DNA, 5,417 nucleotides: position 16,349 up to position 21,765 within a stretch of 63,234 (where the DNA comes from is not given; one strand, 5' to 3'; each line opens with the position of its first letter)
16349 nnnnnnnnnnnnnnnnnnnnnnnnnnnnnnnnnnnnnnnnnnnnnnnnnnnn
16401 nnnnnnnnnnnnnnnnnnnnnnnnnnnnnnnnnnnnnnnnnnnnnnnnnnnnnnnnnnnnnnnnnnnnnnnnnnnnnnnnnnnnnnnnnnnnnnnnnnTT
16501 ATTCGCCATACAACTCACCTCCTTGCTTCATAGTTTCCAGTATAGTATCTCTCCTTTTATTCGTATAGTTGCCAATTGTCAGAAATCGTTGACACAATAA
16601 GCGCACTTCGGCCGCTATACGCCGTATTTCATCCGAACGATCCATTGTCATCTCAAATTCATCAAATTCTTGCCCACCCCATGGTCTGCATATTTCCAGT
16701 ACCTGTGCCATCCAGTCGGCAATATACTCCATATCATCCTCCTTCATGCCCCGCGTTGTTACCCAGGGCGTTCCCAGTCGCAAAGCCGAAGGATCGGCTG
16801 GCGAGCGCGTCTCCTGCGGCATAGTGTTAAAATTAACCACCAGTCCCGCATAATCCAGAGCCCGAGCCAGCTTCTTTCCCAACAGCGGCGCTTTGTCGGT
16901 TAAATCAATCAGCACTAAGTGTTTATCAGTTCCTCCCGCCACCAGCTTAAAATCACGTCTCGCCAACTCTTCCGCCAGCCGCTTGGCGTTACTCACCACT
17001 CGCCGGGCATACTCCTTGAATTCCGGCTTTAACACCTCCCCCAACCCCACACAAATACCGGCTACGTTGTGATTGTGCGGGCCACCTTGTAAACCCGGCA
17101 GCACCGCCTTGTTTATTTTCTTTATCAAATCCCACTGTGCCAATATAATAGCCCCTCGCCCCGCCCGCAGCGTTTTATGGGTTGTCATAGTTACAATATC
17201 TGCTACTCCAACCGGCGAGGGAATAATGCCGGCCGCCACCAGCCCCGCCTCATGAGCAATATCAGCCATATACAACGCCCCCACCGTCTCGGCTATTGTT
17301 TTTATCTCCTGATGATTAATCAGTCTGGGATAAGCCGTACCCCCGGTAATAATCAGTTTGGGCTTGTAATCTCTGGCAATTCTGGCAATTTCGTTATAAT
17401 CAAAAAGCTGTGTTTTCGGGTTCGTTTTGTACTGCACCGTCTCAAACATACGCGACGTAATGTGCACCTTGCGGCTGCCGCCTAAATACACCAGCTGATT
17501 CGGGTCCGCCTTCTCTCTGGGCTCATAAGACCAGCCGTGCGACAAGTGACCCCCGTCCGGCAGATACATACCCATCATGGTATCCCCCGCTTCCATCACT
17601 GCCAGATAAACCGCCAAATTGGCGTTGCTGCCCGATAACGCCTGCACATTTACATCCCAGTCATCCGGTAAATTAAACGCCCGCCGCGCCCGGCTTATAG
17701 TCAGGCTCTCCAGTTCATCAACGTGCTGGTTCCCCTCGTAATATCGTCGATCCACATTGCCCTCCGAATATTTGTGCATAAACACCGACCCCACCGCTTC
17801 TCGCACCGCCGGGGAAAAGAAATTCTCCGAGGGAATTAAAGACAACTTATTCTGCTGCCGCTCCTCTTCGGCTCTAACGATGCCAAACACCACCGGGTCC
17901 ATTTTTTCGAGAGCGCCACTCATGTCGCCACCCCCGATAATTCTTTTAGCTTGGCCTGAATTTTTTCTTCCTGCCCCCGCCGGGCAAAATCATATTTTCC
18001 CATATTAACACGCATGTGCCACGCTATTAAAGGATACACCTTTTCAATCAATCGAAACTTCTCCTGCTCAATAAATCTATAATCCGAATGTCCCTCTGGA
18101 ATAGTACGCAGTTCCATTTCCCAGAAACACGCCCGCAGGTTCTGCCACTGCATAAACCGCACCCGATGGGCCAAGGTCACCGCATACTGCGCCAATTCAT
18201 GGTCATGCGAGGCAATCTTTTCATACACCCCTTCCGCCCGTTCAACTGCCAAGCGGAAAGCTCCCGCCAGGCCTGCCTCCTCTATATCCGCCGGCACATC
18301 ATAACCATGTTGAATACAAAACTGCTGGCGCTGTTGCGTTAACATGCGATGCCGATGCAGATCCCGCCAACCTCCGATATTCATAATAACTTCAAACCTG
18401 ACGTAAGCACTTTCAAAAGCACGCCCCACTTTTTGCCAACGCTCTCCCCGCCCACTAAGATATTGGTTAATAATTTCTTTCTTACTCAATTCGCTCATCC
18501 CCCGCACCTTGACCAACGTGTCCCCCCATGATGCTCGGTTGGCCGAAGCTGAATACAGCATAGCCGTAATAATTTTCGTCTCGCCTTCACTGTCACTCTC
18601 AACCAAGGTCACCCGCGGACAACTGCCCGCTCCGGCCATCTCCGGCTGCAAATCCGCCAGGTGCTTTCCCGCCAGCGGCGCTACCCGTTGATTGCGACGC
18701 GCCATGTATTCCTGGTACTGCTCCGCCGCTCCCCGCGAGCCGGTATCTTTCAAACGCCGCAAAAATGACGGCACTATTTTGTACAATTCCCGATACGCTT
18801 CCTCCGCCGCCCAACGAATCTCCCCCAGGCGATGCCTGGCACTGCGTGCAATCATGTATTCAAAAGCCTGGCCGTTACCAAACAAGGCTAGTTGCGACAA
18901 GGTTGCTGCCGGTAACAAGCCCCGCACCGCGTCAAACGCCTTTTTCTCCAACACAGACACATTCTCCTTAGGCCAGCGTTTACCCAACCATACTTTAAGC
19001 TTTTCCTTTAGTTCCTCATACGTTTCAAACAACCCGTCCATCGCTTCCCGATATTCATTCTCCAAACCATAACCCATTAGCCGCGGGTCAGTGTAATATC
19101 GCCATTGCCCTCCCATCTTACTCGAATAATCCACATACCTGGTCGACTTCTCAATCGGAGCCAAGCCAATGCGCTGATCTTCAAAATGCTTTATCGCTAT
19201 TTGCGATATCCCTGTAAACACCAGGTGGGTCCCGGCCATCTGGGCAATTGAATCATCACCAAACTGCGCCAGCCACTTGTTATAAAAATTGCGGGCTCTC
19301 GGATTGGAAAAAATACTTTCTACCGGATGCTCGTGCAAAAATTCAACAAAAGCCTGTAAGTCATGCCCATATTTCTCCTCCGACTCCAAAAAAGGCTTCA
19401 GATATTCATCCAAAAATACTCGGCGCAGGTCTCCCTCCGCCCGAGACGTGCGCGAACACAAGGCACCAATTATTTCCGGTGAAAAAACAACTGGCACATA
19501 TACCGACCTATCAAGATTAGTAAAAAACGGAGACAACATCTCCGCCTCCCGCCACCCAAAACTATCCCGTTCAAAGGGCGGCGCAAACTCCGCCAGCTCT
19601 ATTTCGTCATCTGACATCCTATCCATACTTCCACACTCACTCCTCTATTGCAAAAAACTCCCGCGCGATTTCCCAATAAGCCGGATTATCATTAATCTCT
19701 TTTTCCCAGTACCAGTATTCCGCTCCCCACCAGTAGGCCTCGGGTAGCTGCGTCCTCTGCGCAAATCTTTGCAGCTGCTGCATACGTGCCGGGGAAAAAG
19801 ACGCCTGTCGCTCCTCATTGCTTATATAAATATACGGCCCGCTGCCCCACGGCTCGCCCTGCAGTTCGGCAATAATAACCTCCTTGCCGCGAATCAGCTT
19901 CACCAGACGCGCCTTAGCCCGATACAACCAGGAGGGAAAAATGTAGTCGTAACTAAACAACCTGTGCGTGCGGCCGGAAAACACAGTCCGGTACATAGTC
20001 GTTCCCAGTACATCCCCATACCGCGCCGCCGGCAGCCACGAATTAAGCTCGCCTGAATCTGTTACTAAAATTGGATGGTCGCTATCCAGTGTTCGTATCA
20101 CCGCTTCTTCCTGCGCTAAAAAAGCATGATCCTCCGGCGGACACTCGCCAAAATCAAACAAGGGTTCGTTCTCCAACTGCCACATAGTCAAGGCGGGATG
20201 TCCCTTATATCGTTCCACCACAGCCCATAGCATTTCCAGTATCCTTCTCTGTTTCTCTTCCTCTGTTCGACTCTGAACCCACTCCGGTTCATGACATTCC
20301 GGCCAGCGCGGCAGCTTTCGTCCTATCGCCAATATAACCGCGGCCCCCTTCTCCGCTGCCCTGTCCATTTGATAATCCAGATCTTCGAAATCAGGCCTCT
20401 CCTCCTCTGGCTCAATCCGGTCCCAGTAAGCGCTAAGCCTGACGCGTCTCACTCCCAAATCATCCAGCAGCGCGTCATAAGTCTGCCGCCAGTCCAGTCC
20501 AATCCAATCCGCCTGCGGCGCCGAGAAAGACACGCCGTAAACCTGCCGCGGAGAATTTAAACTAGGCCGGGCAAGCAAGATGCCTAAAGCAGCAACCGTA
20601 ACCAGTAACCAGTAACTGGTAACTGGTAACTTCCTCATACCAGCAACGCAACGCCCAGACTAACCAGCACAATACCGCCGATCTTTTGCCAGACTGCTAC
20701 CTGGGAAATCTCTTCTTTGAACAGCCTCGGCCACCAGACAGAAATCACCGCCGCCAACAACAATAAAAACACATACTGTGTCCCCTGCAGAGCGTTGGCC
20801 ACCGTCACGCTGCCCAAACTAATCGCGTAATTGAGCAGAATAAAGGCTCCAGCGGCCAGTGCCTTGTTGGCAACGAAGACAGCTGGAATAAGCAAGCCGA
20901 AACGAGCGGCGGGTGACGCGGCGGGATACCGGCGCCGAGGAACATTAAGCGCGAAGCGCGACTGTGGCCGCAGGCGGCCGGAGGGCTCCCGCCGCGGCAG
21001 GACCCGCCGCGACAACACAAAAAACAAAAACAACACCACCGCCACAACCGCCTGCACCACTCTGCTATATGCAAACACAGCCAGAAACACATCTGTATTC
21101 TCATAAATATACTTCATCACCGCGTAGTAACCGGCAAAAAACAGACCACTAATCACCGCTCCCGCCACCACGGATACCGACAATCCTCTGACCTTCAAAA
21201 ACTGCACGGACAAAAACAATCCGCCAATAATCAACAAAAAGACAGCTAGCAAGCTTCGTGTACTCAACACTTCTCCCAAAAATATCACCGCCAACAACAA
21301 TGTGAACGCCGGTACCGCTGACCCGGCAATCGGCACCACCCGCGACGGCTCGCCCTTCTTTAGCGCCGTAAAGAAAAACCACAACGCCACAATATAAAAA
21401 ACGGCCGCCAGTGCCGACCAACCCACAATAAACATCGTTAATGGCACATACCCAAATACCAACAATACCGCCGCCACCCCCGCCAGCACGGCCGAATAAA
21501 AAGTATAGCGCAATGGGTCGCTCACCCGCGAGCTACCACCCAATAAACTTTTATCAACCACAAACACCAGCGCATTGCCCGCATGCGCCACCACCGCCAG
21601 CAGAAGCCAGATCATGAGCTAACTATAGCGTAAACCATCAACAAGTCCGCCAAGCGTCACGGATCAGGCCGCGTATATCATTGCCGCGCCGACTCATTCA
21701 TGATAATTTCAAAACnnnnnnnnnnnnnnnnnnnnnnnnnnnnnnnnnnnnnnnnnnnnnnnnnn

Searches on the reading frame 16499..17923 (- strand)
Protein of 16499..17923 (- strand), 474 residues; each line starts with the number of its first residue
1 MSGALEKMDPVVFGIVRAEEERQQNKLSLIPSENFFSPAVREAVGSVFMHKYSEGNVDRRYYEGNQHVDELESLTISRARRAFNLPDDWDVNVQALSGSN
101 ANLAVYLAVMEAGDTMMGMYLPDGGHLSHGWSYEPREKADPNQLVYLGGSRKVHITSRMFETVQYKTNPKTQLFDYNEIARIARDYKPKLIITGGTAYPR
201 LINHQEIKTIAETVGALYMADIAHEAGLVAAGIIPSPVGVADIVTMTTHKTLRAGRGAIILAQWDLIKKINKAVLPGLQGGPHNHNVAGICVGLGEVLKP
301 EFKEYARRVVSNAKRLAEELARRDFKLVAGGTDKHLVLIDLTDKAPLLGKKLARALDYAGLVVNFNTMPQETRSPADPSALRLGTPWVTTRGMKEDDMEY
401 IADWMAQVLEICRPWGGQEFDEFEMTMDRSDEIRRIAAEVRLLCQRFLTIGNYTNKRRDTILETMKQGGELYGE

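Call 34: search_protein_families(library=pfam, proteins=[window:16499-17923:-], max_evalue=0.0001)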
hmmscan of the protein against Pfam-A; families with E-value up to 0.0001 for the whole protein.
window:16499-17923:- (474 aa): 2 families
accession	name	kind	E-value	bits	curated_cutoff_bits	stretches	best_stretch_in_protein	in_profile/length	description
PF00464.25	SHMT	-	3.4e-136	454.4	27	1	5-405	1-399/399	Serine hydroxymethyltransferase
PF00155.27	Aminotran_1_2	-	1.2e-05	25.1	19.7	0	160-390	113-351/361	Aminotransferase class I and II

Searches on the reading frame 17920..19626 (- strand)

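Call 34: search_protein_families(library=pfam, proteins=[window:17920-19626:-], max_evalue=0.0001)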
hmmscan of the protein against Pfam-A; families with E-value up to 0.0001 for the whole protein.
window:17920-19626:- (568 aa): 1 family
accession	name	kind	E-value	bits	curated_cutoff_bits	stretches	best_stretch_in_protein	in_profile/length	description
PF02511.20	Thy1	-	6.6e-36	124.3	24.8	2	109-287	36-191/191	Thymidylate synthase complementing protein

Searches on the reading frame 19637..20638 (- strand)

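Call 34: search_protein_families(library=pfam, proteins=[window:19637-20638:-], max_evalue=0.0001)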
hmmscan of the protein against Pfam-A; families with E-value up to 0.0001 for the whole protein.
window:19637-20638:- (333 aa): 3 families
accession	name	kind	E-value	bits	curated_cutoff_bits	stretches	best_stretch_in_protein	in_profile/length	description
PF02449.21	Glyco_hydro_42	-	2.6e-12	47.3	21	1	57-162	18-141/376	Beta-galactosidase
PF00150.24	Cellulase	-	1.8e-05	24.8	23.5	1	37-194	14-167/272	Cellulase (glycosyl hydrolase family 5)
PF02836.23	Glyco_hydro_2_C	-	8.6e-05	22.2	21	0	117-195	94-163/302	Glycosyl hydrolases family 2, TIM barrel domain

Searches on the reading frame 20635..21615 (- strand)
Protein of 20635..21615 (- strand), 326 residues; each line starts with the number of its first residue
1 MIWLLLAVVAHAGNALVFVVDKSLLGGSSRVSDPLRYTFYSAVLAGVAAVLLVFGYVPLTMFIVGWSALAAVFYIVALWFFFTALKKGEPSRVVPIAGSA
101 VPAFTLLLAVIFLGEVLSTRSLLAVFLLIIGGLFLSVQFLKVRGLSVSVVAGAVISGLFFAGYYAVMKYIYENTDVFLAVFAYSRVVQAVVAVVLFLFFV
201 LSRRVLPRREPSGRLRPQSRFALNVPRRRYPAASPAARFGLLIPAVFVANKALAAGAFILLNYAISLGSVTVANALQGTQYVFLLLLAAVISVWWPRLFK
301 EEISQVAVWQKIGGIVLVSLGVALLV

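Call 34: search_protein_families(library=pfam, proteins=[window:20635-21615:-], max_evalue=0.0001)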
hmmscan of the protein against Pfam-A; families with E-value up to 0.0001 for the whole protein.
window:20635-21615:- (326 aa): 1 family
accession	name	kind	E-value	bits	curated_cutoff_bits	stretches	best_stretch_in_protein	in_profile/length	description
PF00892.27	EamA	-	4.7e-13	50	28.2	1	2-136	2-134/135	EamA-like transporter family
